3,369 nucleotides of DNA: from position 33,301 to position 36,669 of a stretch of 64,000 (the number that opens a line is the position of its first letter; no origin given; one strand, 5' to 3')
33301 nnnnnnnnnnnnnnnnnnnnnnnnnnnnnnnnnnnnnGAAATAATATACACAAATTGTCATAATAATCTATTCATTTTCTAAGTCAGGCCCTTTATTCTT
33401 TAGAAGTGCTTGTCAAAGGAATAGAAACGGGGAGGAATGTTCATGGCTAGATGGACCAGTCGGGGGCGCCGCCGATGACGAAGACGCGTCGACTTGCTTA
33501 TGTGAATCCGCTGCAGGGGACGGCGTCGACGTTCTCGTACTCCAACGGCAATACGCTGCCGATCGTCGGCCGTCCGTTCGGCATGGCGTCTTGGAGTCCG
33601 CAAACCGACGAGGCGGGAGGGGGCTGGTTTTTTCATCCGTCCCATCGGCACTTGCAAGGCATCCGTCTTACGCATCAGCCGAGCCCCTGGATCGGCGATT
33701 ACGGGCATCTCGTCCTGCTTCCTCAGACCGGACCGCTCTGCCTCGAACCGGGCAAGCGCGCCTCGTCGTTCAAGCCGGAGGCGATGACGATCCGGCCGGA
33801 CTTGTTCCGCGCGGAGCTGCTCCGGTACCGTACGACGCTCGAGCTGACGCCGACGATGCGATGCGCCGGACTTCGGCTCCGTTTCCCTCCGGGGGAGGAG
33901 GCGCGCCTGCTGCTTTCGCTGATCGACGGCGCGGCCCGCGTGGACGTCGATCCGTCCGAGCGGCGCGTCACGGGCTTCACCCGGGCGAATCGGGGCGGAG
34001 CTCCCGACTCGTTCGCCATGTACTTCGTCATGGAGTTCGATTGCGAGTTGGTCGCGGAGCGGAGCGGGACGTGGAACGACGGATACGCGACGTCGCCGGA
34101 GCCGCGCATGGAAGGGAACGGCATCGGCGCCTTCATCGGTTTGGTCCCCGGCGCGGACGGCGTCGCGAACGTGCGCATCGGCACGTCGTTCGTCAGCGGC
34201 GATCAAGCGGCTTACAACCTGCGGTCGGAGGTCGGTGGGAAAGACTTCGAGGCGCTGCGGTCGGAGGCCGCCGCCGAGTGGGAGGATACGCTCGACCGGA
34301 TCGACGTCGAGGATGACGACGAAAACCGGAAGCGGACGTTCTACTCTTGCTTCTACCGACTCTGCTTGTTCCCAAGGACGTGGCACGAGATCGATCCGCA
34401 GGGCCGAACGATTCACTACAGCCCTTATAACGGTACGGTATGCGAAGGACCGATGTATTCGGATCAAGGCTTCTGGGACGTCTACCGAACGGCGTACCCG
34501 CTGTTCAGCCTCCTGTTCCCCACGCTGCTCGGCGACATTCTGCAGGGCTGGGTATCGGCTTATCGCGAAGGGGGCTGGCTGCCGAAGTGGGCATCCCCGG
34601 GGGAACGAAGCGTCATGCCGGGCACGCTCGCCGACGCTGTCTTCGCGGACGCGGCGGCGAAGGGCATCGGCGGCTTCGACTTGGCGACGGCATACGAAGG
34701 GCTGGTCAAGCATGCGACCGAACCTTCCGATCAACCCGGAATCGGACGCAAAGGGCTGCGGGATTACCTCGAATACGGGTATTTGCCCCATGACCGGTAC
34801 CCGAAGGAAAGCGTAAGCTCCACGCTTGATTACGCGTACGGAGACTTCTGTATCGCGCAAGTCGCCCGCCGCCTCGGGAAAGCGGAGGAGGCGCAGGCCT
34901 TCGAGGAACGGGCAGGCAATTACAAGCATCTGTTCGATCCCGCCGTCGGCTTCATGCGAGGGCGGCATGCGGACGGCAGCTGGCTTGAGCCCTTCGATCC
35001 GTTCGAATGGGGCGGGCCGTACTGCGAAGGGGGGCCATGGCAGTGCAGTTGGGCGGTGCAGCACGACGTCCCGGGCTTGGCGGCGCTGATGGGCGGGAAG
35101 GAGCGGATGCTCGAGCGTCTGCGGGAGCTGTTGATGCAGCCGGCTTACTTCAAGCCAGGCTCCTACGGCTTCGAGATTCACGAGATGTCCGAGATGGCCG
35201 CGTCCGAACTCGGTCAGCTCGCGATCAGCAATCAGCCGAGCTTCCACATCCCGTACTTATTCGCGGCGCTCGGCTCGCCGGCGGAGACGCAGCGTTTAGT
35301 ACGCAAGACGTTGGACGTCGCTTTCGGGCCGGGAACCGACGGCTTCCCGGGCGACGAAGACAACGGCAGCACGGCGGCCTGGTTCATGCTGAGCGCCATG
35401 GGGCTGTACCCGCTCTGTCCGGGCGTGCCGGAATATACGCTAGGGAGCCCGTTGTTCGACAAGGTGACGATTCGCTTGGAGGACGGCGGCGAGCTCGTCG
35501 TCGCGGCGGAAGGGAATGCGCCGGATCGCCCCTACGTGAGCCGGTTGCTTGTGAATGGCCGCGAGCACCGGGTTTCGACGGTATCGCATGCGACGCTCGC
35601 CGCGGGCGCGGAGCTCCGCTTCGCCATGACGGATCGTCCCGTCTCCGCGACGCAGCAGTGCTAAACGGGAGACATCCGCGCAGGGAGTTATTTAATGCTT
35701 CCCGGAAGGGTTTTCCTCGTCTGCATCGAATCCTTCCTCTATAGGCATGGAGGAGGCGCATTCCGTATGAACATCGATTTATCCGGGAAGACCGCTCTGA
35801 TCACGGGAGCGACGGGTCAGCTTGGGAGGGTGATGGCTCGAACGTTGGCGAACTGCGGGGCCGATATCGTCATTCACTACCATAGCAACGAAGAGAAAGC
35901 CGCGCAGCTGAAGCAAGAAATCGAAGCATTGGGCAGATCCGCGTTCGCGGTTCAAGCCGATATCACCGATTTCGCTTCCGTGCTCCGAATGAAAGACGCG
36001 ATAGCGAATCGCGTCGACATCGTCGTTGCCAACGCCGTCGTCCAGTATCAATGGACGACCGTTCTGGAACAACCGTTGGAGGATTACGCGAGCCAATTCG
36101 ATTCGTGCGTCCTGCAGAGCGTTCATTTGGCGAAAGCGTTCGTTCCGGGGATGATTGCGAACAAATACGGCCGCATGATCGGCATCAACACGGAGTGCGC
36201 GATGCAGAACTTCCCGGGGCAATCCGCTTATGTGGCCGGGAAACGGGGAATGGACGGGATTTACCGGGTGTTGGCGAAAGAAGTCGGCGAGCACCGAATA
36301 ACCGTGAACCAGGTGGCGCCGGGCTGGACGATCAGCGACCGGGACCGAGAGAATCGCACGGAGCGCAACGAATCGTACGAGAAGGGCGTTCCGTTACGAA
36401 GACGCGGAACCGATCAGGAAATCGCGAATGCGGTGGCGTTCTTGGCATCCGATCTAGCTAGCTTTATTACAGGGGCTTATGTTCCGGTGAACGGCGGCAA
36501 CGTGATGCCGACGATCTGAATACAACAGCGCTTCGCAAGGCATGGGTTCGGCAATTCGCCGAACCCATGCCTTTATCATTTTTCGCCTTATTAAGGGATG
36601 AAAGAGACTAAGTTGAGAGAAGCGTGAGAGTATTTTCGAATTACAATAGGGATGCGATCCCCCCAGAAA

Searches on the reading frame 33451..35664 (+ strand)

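Call 62: search_protein_families(library=pfam, proteins=[window:33451-35664:+], max_evalue=0.001)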
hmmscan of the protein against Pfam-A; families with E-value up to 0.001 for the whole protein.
window:33451-35664:+ (737 aa): 2 families
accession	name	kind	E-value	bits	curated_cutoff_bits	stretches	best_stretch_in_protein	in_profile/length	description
PF07971.18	Glyco_hydro_92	-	3.8e-155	517.8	24.6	1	252-727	1-463/464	Glycosyl hydrolase family 92 catalytic domain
PF17678.7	Glyco_hydro_92N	-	2e-42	146.1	34.5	1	17-246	1-236/236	Glycosyl hydrolase family 92 N-terminal domain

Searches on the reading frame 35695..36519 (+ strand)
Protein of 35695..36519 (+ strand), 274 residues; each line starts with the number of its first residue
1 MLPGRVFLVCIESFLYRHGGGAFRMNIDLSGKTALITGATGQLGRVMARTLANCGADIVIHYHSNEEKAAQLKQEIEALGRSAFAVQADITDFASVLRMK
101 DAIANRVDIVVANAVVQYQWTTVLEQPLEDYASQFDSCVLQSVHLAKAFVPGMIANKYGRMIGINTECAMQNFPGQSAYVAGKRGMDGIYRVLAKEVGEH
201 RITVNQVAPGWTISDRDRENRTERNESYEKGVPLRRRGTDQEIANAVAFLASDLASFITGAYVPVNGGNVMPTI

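Call 62: search_protein_families(library=pfam, proteins=[window:35695-36519:+], max_evalue=0.001)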
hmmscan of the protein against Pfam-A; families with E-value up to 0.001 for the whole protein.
window:35695-36519:+ (274 aa): 8 families
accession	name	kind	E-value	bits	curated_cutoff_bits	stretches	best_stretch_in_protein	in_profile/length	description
PF13561.12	adh_short_C2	-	6.8e-42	144.1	27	1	43-268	8-234/236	Enoyl-(Acyl carrier protein) reductase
PF00106.31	adh_short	-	2.1e-35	122.4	26.6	1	32-223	1-193/195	short chain dehydrogenase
PF08659.16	KR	-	3.7e-11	43.7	22.6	1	33-194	2-164/180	KR domain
PF01370.27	Epimerase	-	1.5e-07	31.5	20.9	1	34-135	1-92/240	NAD dependent epimerase/dehydratase family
PF02719.21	Polysacc_synt_2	-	5.2e-06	26.3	20.2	1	35-117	2-88/293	Polysaccharide biosynthesis protein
PF03807.23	F420_oxidored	-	4.4e-05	24.4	21.6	1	39-90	6-50/94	NADP oxidoreductase coenzyme F420-dependent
PF16363.11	GDP_Man_Dehyd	-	7.7e-05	22.7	27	1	35-99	1-70/332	GDP-mannose 4,6 dehydratase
PF13460.12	NAD_binding_10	-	0.0004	20.7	27.2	1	38-221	1-155/184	NAD(P)H-binding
